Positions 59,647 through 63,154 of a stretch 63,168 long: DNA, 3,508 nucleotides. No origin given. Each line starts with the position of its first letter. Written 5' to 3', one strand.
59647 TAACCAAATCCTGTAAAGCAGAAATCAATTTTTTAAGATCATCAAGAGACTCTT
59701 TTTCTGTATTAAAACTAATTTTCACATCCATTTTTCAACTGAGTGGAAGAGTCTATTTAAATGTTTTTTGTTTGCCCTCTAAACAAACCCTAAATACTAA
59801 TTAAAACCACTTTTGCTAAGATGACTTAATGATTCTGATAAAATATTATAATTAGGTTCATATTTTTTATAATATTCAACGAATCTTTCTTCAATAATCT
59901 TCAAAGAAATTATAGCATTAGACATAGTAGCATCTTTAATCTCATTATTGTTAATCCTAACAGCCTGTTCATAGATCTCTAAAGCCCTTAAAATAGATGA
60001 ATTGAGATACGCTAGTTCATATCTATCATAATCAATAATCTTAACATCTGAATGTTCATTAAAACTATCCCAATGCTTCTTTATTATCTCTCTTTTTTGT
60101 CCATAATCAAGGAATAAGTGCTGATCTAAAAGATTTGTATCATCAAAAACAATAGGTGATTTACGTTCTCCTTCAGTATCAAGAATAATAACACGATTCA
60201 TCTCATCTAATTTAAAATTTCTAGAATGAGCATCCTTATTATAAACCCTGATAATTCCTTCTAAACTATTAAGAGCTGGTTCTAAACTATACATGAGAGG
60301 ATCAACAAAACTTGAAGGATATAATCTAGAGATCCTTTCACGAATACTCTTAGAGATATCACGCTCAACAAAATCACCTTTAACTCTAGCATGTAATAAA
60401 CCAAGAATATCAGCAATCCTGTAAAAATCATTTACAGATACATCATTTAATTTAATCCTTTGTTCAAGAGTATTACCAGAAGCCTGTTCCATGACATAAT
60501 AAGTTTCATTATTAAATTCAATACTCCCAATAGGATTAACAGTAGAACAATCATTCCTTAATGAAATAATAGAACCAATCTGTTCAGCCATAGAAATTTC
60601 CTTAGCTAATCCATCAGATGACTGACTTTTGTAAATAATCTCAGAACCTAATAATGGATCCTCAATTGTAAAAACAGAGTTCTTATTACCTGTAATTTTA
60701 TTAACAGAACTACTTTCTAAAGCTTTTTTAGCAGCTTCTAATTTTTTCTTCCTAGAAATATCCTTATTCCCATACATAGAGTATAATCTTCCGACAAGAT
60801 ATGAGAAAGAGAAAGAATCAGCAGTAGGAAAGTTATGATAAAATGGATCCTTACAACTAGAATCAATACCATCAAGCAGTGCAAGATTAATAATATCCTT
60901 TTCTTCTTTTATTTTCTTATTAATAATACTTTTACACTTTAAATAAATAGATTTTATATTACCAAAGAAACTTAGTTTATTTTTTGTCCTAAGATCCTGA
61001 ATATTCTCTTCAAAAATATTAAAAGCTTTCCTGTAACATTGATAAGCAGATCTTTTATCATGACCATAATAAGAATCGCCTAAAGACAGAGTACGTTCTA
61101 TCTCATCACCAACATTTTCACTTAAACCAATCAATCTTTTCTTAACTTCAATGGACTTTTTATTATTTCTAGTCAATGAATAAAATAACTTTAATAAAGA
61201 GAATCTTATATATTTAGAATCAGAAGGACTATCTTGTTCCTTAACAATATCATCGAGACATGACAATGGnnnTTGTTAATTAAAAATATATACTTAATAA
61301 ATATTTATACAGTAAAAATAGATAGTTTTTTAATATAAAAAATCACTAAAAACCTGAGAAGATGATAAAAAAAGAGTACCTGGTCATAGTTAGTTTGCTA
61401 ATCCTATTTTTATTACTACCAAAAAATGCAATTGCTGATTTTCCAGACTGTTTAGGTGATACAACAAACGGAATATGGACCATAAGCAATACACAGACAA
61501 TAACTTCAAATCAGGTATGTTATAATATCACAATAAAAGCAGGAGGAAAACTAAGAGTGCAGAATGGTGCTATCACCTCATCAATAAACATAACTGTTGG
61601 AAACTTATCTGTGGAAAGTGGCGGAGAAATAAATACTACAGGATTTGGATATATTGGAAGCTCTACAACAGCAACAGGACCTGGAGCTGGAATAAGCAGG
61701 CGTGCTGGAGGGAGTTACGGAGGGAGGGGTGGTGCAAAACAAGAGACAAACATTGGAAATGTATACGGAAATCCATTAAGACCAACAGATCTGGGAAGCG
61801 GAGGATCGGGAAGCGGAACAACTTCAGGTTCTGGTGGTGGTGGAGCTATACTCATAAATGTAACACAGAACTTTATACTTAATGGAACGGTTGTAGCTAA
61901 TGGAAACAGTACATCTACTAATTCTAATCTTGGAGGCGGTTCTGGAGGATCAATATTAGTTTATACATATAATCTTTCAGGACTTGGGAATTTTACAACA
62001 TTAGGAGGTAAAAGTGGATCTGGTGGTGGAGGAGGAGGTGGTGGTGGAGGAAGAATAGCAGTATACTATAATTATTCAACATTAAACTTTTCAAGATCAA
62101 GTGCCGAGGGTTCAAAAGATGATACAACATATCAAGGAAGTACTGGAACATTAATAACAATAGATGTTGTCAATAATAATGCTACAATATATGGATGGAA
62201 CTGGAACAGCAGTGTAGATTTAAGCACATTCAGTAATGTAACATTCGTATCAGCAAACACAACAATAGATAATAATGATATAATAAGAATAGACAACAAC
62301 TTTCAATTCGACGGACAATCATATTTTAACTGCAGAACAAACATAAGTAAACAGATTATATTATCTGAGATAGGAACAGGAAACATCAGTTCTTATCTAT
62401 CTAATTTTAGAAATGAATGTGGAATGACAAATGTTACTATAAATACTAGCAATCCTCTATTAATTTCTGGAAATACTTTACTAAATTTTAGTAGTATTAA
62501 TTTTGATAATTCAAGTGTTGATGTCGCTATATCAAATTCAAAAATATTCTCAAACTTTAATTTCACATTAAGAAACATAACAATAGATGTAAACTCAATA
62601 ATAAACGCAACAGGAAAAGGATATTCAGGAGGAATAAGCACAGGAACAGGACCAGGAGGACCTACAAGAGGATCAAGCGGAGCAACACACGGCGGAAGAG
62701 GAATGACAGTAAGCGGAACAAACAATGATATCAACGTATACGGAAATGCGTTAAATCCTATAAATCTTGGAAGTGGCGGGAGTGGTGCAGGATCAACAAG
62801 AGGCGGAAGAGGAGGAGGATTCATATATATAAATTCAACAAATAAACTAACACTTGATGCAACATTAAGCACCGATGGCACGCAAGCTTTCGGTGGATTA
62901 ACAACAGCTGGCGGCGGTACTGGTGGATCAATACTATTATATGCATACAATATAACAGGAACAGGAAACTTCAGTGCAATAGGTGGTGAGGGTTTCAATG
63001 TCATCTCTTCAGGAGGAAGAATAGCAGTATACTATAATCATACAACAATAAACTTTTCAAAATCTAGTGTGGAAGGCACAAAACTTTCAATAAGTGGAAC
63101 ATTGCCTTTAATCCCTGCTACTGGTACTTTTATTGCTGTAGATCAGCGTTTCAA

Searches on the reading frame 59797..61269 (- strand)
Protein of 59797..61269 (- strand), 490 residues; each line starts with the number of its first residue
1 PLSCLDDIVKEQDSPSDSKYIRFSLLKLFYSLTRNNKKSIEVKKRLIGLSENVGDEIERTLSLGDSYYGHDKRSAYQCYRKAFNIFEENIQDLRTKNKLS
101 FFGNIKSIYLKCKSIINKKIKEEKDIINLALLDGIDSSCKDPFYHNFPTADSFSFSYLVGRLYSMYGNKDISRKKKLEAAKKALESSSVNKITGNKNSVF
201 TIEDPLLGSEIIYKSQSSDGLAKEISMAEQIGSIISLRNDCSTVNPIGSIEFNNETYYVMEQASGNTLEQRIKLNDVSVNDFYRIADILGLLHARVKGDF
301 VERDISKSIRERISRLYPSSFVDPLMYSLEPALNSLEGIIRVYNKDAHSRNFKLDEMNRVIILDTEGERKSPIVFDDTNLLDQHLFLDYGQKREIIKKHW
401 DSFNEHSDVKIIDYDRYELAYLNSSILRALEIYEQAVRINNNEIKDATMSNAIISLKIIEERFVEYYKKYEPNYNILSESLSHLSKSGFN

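Call 13: search_protein_families(library=pfam, proteins=[window:59797-61269:-], max_evalue=0.01)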
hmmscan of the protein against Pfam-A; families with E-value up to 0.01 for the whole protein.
window:59797-61269:- (490 aa): 1 family
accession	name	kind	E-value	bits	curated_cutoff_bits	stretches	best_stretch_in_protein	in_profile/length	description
PF07034.17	ORC3_N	-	0.008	16.1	25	0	67-145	37-116/328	Origin recognition complex (ORC) subunit 3 N-terminus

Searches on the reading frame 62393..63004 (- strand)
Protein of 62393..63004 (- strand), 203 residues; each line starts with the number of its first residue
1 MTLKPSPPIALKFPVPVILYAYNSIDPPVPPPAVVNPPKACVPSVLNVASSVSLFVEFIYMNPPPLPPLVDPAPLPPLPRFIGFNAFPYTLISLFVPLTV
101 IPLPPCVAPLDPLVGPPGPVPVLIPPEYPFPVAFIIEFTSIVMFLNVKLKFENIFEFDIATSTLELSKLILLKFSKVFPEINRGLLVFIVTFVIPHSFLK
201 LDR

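Call 13: search_protein_families(library=pfam, proteins=[window:62393-63001:-], max_evalue=0.01)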
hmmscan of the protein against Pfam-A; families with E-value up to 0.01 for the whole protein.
window:62393-63001:- (202 aa): 0 families

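Call 56: find_encoding_contigs(protein=window:62393-63004:-, flank=10000, max_places=2)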
Protein window:62393-63004:- (203 aa): 3 contigs read that carry it; 1 place shown.
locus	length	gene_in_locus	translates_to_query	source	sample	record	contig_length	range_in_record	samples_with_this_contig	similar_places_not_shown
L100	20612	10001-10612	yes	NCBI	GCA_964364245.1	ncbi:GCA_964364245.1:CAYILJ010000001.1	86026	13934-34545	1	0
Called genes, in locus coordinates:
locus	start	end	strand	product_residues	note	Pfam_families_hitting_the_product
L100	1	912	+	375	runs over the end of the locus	PF02272:DHHA1 (weak)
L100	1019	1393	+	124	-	-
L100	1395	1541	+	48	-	-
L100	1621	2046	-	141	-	PF11969:DcpS_C (weak), PF01230:HIT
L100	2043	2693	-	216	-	PF22175:Ogg-HhH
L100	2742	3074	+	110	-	PF00903:Glyoxalase (faint)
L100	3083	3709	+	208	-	PF01814:Hemerythrin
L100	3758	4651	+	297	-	-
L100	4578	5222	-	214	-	PF04967:HTH_10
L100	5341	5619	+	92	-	PF03992:ABM (faint)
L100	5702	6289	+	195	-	-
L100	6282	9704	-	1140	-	-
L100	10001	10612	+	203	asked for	-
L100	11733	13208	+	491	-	-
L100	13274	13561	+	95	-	-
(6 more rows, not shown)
